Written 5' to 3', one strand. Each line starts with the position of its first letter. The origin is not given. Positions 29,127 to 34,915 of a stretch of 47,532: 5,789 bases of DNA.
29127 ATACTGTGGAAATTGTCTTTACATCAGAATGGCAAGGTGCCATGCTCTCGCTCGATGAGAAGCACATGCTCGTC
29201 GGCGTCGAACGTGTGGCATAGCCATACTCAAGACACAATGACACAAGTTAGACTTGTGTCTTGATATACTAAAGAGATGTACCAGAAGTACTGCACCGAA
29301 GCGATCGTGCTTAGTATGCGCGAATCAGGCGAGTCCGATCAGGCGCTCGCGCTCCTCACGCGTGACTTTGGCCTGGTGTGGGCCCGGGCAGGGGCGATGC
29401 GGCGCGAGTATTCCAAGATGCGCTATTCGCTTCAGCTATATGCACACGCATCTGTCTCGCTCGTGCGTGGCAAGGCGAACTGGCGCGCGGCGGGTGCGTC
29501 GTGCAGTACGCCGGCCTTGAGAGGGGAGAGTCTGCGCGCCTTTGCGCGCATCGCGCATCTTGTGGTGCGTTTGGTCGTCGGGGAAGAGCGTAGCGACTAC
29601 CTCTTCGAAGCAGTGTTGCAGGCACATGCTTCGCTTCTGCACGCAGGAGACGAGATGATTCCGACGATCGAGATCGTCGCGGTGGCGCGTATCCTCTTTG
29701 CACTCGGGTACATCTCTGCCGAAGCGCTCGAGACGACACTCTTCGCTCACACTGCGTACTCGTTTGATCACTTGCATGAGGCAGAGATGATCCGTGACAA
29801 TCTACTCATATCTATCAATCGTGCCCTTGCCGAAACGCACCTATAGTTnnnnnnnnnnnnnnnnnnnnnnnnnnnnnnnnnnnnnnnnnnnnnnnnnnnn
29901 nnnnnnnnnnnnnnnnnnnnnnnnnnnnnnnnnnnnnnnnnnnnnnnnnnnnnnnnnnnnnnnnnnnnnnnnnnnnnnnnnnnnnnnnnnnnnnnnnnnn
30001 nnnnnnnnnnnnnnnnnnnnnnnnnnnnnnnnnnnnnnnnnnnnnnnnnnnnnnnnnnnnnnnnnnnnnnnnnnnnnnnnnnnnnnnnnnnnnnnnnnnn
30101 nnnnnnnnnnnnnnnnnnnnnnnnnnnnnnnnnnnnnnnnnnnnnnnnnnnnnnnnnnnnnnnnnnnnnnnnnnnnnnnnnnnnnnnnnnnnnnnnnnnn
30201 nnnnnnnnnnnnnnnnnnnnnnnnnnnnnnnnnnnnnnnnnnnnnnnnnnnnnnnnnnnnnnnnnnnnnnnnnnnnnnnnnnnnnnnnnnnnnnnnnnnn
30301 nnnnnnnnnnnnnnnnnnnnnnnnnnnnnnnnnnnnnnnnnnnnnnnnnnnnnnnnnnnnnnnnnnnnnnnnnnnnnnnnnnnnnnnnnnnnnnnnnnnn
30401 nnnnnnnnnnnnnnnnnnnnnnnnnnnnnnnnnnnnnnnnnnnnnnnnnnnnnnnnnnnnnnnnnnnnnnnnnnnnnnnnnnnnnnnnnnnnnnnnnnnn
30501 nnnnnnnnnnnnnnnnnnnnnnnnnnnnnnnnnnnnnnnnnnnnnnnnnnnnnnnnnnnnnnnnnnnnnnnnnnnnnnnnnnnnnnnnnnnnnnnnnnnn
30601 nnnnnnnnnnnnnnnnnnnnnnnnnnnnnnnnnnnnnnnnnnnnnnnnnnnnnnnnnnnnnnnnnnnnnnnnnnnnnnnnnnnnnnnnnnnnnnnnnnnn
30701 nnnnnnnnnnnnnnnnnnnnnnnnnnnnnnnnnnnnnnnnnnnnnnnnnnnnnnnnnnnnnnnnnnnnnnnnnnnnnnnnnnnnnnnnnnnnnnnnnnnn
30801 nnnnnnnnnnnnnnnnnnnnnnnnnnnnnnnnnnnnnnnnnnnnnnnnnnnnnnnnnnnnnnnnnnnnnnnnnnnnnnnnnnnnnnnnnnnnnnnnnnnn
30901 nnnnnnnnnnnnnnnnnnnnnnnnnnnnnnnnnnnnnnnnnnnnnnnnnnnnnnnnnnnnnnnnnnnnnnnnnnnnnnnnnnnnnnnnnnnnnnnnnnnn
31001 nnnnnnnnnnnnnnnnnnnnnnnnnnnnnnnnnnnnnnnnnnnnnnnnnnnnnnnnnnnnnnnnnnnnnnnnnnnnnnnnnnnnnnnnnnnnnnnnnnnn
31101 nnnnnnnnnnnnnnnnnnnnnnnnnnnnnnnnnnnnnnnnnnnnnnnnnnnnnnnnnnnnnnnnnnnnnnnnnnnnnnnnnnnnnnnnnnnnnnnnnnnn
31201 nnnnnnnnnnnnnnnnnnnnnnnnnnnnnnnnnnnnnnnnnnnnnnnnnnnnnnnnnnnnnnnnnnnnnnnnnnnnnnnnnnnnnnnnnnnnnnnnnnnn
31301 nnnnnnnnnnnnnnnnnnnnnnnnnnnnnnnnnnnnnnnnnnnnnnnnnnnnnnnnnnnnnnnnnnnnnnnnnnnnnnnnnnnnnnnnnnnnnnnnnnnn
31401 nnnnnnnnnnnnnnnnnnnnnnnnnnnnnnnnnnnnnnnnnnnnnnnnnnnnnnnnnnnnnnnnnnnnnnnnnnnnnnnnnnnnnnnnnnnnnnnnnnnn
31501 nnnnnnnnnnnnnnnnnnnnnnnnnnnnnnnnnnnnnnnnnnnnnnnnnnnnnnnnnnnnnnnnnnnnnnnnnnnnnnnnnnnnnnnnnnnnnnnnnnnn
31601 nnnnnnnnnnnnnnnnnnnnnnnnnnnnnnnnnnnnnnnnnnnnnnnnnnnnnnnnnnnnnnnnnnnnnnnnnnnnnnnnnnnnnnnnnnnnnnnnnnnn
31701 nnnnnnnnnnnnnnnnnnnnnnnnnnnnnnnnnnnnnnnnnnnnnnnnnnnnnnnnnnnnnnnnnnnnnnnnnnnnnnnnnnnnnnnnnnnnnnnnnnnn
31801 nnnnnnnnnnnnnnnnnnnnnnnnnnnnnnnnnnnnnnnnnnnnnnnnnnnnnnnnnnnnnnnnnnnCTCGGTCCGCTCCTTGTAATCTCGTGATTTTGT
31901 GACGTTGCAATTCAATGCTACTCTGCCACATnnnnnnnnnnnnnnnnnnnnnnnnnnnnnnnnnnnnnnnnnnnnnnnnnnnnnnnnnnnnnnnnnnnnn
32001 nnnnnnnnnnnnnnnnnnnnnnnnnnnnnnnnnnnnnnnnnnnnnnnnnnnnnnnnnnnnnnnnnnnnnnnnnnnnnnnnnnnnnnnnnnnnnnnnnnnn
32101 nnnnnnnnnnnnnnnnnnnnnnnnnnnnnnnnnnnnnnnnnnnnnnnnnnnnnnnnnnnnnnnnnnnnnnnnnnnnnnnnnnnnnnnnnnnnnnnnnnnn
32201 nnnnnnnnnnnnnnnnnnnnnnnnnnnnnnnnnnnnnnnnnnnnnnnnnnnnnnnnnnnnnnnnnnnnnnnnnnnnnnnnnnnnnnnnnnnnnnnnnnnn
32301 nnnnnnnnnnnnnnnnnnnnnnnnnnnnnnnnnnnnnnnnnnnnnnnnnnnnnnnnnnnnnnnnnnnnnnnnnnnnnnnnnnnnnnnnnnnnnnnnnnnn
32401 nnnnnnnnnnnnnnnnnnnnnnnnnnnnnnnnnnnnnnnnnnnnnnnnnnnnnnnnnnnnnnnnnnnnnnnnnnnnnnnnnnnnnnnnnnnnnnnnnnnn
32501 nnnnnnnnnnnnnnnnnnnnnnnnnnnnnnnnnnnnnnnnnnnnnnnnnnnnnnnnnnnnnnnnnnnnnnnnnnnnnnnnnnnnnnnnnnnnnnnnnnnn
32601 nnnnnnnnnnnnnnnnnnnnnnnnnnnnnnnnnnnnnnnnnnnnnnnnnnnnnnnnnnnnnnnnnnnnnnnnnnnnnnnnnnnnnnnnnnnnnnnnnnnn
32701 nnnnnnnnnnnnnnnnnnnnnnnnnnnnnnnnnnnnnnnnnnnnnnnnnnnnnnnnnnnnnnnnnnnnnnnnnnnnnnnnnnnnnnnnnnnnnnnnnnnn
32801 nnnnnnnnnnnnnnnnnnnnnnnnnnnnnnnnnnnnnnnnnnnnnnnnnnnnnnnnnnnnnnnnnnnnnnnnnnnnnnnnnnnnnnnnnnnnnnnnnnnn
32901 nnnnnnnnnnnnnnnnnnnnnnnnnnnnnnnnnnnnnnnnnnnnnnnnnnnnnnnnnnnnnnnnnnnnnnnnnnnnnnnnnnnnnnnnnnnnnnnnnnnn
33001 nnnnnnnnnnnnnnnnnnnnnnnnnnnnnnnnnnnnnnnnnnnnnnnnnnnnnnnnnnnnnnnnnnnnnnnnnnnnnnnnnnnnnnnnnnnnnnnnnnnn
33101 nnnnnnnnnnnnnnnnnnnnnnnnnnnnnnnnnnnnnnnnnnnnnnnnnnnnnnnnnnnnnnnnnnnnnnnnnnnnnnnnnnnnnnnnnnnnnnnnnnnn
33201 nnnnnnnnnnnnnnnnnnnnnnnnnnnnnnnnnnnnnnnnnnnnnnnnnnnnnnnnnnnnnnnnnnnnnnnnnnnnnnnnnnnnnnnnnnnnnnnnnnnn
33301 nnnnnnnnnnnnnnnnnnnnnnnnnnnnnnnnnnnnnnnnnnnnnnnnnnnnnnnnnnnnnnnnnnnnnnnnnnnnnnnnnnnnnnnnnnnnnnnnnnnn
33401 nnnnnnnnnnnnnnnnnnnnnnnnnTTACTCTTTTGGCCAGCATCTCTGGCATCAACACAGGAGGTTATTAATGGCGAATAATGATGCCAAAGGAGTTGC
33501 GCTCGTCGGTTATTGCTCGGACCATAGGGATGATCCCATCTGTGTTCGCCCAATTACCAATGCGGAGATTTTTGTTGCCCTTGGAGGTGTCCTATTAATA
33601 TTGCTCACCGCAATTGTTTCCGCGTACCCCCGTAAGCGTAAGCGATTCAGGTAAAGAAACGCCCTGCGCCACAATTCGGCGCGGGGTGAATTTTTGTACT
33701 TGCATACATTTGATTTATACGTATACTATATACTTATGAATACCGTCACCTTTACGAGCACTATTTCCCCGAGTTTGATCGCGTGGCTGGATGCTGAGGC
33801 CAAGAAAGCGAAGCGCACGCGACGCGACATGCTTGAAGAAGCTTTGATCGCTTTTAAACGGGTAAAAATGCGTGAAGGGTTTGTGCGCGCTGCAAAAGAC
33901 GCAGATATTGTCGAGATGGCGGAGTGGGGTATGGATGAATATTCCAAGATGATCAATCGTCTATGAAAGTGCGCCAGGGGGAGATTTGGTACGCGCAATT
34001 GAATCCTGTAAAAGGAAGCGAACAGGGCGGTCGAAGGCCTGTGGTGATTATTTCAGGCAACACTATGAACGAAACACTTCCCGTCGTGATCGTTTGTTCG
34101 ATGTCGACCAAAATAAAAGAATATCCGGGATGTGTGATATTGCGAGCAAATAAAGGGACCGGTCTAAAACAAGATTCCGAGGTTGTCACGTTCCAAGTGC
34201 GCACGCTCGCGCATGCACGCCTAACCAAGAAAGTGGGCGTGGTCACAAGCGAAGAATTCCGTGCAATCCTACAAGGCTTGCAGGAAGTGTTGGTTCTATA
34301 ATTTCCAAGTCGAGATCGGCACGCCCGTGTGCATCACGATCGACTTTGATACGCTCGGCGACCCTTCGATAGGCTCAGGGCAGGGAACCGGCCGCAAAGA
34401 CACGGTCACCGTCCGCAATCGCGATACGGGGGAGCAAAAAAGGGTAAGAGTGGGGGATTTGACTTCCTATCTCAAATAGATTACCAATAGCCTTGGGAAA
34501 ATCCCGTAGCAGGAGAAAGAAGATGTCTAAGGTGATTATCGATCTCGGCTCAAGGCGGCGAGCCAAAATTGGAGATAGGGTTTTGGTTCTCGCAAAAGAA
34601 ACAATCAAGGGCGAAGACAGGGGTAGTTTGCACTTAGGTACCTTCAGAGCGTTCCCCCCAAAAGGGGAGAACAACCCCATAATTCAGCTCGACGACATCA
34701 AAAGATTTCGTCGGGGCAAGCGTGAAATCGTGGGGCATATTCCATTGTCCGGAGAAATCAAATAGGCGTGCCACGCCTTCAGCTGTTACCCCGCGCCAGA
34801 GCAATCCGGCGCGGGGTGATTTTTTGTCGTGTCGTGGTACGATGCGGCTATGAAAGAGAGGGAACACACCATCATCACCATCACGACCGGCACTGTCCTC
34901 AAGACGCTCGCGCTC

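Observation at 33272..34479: An RHH-MazF cassette is inserted at the glyQS 3' end, leaving a displaced, diverged copy of the glyQS C-terminal coding region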

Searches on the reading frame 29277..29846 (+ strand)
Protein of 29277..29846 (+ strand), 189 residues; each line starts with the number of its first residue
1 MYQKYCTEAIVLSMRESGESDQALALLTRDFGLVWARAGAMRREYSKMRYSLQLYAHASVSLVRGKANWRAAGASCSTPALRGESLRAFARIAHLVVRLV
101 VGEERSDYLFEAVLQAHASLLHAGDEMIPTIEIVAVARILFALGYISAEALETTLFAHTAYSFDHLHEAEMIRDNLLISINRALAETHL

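Call 61: search_protein_families(library=pfam, proteins=[window:29277-29846:+], max_evalue=0.001)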
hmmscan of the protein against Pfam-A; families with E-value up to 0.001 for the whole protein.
window:29277-29846:+ (189 aa): 1 family
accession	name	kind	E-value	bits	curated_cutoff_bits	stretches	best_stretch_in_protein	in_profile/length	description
PF11967.14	RecO_N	-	3.3e-09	37.1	27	1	5-64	4-63/80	Recombination protein O N terminal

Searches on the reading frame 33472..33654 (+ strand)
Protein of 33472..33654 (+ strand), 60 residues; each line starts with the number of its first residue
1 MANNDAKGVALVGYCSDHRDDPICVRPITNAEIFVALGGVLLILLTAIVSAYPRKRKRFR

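Call 9: search_protein_families(library=pfam, proteins=[window:33472-33654:+], max_evalue=0.01)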
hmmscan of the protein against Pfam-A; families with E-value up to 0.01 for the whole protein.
window:33472-33654:+ (60 aa): 0 families

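Call 24: find_homologous_proteins(query=window:33472-33654:+, max_evalue=0.01)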
Query window:33472-33654:+ (60 aa): 1 proteins with E <= 0.01 among 1 candidates.
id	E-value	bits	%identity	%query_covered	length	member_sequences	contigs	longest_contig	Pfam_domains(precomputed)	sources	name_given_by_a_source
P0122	2.4e-32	126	100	100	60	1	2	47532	-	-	-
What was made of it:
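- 33472..33654 (+): ORF60, a small hydrophobic ORFan; it may not be a real gene. No homologue found (call 24).
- Checked: It has one hydrophobic helix and no homologue among 5.8 billion proteins (call 24).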

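Call 36: search_protein_families(library=pfam, proteins=[window:33472-33654:+], max_evalue=10)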
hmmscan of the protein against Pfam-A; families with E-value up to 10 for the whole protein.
window:33472-33654:+ (60 aa): 0 families
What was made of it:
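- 33472..33654 (+): No Pfam hit (calls 9, 36).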

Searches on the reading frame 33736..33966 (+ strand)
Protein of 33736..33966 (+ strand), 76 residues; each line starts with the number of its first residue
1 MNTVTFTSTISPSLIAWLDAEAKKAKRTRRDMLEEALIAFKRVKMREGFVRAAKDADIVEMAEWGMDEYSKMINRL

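Call 9: search_protein_families(library=pfam, proteins=[window:33736-33966:+], max_evalue=0.01)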
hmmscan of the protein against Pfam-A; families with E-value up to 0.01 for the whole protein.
window:33736-33966:+ (76 aa): 0 families

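Call 36: search_protein_families(library=pfam, proteins=[window:33736-33966:+], max_evalue=10)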
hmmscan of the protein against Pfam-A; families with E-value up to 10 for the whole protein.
window:33736-33966:+ (76 aa): 1 family
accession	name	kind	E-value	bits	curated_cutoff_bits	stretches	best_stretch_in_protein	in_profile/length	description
PF01402.27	RHH_1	-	0.024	15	20.5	1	10-39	6-35/39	Ribbon-helix-helix protein, copG family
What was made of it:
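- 33736..33966 (+): RHH (CopG/EndoAI-type) antitoxin, 76 aa. As a single sequence, Pfam RHH_1 scores only E = 0.024 (call 36).
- On Type II TA, MazF/PemK toxin with RHH antitoxin (EndoAI-EndoA-like): The single sequence scores only E = 0.024 against RHH_1, below the Pfam cut-off (call 36).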

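Call 67: search_solved_structures(query=A4, max_evalue=1, show_alignments=1)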
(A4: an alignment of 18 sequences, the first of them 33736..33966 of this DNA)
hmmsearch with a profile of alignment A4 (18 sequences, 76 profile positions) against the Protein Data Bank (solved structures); distinct sequences matched with E-value up to 1: 20.
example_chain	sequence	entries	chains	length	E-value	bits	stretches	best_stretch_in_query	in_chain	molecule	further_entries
2cpg_A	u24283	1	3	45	4.8e-05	26.5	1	4-43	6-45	TRANSCRIPTIONAL REPRESSOR COPG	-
1b01_A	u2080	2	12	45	4.9e-05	26.5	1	4-43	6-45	TRANSCRIPTIONAL REPRESSOR COPG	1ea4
4me7_E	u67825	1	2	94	0.00024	24.3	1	6-42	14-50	Antitoxin EndoAI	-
7by2_A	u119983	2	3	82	0.00085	22.5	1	7-45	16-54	CopG family transcriptional regulator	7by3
2k5j_A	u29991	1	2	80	0.016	18.4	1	7-44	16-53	uncharacterized protein yiiF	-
2mdv_A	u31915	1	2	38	0.019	18.2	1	7-38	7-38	Designed protein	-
9kkd_A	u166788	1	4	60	0.021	18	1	3-49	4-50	Ribbon-helix-helix protein, CopG family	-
6iya_A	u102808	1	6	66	0.15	15.3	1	7-49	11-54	Transcriptional regulator CopG family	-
8hdv_A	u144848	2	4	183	0.26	14.6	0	9-48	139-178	De novo design cavitated protein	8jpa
7dns_A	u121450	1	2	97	0.29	14.4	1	14-47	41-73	de novo designed protein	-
9jm2_B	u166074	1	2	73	0.33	14.2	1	13-44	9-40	LRO-C2-35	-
7etr_A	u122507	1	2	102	0.35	14.2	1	7-54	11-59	Transcriptional regulator CopG family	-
9okb_H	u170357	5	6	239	0.43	13.9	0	18-42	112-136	bmCENP-H | bm-CENPH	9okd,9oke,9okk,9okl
7pno_A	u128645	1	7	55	0.47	13.8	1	26-64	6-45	Phosphoprotein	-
3ub6_A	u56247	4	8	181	0.52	13.6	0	10-62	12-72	chemoreceptor TlpB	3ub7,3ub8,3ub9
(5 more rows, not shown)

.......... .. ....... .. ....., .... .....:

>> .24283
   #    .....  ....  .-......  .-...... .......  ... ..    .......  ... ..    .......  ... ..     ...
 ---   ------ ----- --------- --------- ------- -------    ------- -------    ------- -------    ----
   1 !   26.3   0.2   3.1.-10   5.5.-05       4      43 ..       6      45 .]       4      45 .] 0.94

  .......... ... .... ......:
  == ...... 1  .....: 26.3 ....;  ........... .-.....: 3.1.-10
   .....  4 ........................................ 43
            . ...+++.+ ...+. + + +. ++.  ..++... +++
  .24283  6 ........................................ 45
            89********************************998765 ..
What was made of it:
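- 33736..33966 (+): The family profile hits CopG 2cpg (E = 4.8e-5) and the EndoAI antitoxin 4me7_E (E = 2.4e-4) (call 67).
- On Type II TA, MazF/PemK toxin with RHH antitoxin (EndoAI-EndoA-like): An 18-sequence profile hits CopG 2cpg (E = 4.8e-5) and the EndoAI antitoxin 4me7_E (E = 2.4e-4) (call 67).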

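Call 68: search_protein_families(library=pfam, alignment_id=A4, max_evalue=0.1)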
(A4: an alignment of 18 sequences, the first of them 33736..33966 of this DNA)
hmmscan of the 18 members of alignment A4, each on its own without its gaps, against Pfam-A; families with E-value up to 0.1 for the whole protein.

A. member 1, window:33736-33966:+ (76 aa): 1 family
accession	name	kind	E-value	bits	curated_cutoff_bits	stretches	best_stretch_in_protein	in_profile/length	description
PF01402.27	RHH_1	-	0.024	15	20.5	1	10-39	6-35/39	Ribbon-helix-helix protein, copG family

B. families by the number of members that match (of 18 scanned): 28 families (the first 25 are shown)
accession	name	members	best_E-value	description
PF01402.27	RHH_1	6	0.0051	Ribbon-helix-helix protein, copG family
PF09957.15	VapB_antitoxin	3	0.0066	Bacterial antitoxin of type II TA system, VapB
PF12651.13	RHH_3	2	0.00039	Ribbon-helix-helix domain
PF17760.6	UvrA_inter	2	0.081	UvrA interaction domain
PF00466.25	Ribosomal_L10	1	0.0026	Ribosomal protein L10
PF18107.7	HTH_ABP1_N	1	0.0041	Fission yeast centromere protein N-terminal domain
PF02937.20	COX6C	1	0.0064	Cytochrome c oxidase subunit VIc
PF17482.7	Phage_sheath_1C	1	0.0065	Phage tail sheath C-terminal domain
PF07946.19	CCDC47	1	0.0084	PAT complex subunit CCDC47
PF18181.6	SLATT_1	1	0.012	SMODS and SLOG-associating 2TM effector domain 1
PF13281.12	MAP3K_TRAF_bd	1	0.014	MAP3K TRAFs-binding domain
PF12441.14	CopG_antitoxin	1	0.015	CopG antitoxin of type II toxin-antitoxin system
PF05712.18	MRG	1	0.019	MRG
PF21938.1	CAP_N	1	0.029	CAP, N-terminal domain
PF01519.22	DUF16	1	0.031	Protein of unknown function DUF16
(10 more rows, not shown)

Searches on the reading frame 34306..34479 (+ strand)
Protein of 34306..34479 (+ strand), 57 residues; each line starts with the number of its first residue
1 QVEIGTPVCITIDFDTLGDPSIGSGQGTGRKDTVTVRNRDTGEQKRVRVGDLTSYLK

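Call 9: search_protein_families(library=pfam, proteins=[window:34306-34479:+], max_evalue=0.01)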
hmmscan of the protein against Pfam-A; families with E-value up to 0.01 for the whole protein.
window:34306-34479:+ (57 aa): 1 family
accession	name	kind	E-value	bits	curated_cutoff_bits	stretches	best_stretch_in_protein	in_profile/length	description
PF03129.25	HGTP_anticodon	-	1.2e-07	32.2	21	1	3-57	50-92/94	Anticodon binding domain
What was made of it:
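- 34305..34479 (+): Tail B: orphan glyQS 3' end (57 codons plus stop; long loop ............), with no start codon or promoter of its own. HGTP_anticodon E = 1.2e-7 (call 9).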

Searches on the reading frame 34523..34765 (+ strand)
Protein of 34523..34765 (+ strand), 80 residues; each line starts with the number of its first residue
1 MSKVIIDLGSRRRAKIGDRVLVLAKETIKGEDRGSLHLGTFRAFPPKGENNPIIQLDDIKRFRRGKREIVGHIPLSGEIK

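Call 9: search_protein_families(library=pfam, proteins=[window:34523-34765:+], max_evalue=0.01)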
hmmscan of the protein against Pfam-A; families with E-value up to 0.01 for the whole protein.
window:34523-34765:+ (80 aa): 0 families

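Call 22: find_homologous_proteins(query=window:34523-34765:+, max_evalue=0.01)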
Query window:34523-34765:+ (80 aa): 1 proteins with E <= 0.01 among 4 candidates.
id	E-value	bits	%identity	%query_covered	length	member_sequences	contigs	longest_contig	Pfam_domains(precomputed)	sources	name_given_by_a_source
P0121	2.0e-44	166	100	100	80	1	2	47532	-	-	-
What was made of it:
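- Tried and rejected: Both are ORFans among 5.8 billion proteins (calls 22, 24).
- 34523..34765 (+): ORF80, an ORFan downstream of tail B; it may not be a real gene. No homologue (call 22).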

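Call 36: search_protein_families(library=pfam, proteins=[window:34523-34765:+], max_evalue=10)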
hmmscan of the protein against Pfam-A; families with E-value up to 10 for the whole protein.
window:34523-34765:+ (80 aa): 0 families
